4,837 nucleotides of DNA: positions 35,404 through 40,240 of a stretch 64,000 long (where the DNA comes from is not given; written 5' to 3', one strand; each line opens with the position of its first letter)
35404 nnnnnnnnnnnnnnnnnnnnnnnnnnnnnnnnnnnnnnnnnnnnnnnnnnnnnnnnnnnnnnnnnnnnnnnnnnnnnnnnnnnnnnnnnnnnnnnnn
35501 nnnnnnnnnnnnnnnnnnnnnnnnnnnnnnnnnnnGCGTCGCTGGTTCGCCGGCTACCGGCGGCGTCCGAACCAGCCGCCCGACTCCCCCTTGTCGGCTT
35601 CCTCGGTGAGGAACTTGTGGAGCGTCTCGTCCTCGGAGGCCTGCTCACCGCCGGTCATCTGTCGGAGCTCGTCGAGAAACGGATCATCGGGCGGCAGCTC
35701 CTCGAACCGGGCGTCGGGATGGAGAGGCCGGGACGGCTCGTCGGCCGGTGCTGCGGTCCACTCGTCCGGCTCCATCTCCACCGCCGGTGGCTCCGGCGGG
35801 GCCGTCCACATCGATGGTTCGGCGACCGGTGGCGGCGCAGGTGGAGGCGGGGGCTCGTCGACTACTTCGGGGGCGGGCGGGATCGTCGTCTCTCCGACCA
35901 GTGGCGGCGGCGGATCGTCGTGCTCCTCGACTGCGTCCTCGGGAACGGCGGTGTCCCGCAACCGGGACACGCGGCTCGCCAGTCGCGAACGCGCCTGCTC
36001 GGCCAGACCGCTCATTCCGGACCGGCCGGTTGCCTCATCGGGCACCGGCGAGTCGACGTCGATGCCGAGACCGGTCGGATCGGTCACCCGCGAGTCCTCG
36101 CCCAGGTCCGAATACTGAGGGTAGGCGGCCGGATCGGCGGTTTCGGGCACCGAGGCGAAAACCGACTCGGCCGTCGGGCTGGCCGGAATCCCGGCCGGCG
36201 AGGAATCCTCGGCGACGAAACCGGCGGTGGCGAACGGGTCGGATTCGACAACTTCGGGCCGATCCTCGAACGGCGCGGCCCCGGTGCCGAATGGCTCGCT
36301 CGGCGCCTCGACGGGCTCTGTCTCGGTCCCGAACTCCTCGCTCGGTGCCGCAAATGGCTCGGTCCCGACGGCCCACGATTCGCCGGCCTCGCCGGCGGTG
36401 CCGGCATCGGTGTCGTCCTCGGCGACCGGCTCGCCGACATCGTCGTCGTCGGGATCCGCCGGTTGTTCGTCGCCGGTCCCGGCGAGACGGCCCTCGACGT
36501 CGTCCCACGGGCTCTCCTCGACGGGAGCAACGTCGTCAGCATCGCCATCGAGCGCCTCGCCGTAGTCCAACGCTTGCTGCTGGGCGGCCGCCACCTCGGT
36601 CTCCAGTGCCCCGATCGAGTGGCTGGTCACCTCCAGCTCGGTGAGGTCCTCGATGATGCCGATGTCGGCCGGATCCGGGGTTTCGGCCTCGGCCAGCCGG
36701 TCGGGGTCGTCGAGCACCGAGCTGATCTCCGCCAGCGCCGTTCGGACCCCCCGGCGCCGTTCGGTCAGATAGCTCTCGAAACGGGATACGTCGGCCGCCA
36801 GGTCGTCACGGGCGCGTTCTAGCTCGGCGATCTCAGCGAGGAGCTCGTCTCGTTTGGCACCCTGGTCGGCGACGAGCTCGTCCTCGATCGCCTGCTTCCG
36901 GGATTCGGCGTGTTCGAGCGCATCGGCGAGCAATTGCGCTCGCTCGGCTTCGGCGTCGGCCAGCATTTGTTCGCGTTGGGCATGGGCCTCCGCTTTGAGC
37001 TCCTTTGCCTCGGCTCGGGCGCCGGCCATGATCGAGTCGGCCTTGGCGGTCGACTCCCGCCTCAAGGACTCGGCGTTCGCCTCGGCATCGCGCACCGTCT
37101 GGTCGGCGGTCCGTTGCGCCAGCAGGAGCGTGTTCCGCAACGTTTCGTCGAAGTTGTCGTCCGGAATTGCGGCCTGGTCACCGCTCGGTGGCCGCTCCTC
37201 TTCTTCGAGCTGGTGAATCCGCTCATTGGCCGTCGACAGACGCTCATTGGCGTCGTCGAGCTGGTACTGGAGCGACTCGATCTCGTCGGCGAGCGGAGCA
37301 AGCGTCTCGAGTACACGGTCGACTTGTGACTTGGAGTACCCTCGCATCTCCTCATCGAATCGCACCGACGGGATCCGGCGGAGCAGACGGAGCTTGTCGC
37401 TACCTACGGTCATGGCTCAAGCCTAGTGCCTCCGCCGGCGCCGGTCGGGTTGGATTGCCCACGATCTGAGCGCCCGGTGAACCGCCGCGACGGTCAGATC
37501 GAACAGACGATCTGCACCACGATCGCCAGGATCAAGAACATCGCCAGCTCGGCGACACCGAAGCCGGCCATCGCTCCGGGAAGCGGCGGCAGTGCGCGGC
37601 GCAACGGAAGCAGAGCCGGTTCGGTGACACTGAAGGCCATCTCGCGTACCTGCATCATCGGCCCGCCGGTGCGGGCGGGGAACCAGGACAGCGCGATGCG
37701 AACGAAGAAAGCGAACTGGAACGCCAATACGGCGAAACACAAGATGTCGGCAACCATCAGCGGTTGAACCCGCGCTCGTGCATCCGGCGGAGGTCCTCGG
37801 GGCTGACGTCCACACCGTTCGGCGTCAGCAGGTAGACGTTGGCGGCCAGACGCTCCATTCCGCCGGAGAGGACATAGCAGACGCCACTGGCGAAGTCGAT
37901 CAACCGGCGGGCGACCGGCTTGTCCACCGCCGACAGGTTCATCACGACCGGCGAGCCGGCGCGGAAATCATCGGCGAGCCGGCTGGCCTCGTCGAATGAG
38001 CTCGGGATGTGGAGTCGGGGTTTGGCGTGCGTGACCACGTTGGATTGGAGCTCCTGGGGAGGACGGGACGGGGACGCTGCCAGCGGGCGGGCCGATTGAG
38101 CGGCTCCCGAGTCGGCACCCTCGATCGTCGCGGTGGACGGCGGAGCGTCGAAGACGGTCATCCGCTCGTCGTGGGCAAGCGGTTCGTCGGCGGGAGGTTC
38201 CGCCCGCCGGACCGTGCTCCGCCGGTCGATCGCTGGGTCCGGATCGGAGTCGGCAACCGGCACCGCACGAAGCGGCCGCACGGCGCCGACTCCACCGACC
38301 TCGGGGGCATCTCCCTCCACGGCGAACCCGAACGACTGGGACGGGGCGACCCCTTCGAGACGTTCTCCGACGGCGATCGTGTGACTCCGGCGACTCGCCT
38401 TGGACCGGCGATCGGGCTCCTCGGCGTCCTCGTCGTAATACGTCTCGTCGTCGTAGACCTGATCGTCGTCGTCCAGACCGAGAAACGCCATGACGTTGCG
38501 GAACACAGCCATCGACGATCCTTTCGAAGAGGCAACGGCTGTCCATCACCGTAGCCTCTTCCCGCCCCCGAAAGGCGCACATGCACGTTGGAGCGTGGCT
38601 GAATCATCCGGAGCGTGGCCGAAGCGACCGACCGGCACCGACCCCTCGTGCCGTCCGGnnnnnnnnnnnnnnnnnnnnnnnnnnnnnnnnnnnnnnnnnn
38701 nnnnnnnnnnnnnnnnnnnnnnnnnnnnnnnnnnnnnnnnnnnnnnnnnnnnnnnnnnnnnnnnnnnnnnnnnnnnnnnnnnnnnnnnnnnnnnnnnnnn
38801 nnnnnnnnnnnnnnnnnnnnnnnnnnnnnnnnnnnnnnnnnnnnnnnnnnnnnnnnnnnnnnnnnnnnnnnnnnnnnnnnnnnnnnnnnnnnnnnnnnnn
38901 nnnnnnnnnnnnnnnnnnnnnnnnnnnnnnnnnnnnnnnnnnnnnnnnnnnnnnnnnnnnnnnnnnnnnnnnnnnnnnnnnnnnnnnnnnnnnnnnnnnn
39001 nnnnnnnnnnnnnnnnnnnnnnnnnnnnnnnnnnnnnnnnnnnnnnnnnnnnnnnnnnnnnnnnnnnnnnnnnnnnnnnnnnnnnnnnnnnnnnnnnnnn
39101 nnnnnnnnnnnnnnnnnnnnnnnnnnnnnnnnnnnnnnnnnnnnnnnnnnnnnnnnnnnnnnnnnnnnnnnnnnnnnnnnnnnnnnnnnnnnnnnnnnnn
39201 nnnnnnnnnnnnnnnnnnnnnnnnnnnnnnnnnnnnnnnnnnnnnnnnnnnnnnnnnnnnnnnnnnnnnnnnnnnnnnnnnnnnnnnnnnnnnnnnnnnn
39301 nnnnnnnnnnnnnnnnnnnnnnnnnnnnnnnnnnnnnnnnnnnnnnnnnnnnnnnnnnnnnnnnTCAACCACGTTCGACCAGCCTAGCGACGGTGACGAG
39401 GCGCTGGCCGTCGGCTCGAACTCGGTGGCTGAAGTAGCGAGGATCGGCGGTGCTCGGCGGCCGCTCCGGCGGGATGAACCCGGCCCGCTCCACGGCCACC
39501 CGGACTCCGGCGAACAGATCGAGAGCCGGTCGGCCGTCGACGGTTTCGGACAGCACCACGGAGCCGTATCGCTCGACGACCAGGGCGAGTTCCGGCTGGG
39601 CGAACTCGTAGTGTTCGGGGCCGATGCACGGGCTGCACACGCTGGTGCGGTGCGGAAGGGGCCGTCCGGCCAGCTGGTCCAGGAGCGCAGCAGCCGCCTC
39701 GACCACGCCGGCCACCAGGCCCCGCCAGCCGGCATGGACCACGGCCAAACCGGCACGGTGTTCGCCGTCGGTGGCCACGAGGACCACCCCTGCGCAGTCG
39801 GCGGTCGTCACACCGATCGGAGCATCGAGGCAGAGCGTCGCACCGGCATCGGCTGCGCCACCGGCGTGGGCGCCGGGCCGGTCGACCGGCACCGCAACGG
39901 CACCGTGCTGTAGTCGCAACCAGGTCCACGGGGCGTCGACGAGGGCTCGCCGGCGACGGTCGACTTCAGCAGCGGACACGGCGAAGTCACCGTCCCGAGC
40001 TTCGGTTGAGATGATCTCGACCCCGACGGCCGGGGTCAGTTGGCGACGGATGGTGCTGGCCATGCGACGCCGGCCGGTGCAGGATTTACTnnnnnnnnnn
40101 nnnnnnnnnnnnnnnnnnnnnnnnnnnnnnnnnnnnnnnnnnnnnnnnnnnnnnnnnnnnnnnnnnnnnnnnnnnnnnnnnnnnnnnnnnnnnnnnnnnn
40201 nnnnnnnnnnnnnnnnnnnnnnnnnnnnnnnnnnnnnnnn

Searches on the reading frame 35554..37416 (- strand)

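Call 30: search_protein_families(library=pfam, proteins=[window:35554-37416:-], max_evalue=0.001)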
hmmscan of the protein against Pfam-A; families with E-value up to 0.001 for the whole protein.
window:35554-37416:- (620 aa): 1 family
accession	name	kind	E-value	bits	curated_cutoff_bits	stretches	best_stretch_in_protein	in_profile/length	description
PF05103.18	DivIVA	-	1e-12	48.6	28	2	88-150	60-122/131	DivIVA protein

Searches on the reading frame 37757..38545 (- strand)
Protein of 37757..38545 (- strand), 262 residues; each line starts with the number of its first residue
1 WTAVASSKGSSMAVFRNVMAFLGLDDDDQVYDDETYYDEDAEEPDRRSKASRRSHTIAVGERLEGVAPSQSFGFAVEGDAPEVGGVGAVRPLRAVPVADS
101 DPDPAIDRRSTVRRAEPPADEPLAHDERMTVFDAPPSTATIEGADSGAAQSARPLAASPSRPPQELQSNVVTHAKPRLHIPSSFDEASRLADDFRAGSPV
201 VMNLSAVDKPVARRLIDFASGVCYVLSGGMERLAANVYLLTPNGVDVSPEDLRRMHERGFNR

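Call 30: search_protein_families(library=pfam, proteins=[window:37757-38545:-], max_evalue=0.001)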
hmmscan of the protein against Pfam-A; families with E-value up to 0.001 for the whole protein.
window:37757-38545:- (262 aa): 1 family
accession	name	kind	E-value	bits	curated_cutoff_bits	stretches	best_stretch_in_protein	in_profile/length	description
PF04472.17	SepF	-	4.1e-22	78.6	27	1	181-247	6-72/72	Cell division protein SepF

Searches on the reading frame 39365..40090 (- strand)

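Call 30: search_protein_families(library=pfam, proteins=[window:39365-40090:-], max_evalue=0.001)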
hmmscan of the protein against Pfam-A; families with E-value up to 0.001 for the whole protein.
window:39365-40090:- (241 aa): 1 family
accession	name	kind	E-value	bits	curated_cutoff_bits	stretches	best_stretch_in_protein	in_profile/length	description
PF02578.20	Cu-oxidase_4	-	4.5e-23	82.4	22.9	1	45-226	30-227/238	Multi-copper polyphenol oxidoreductase laccase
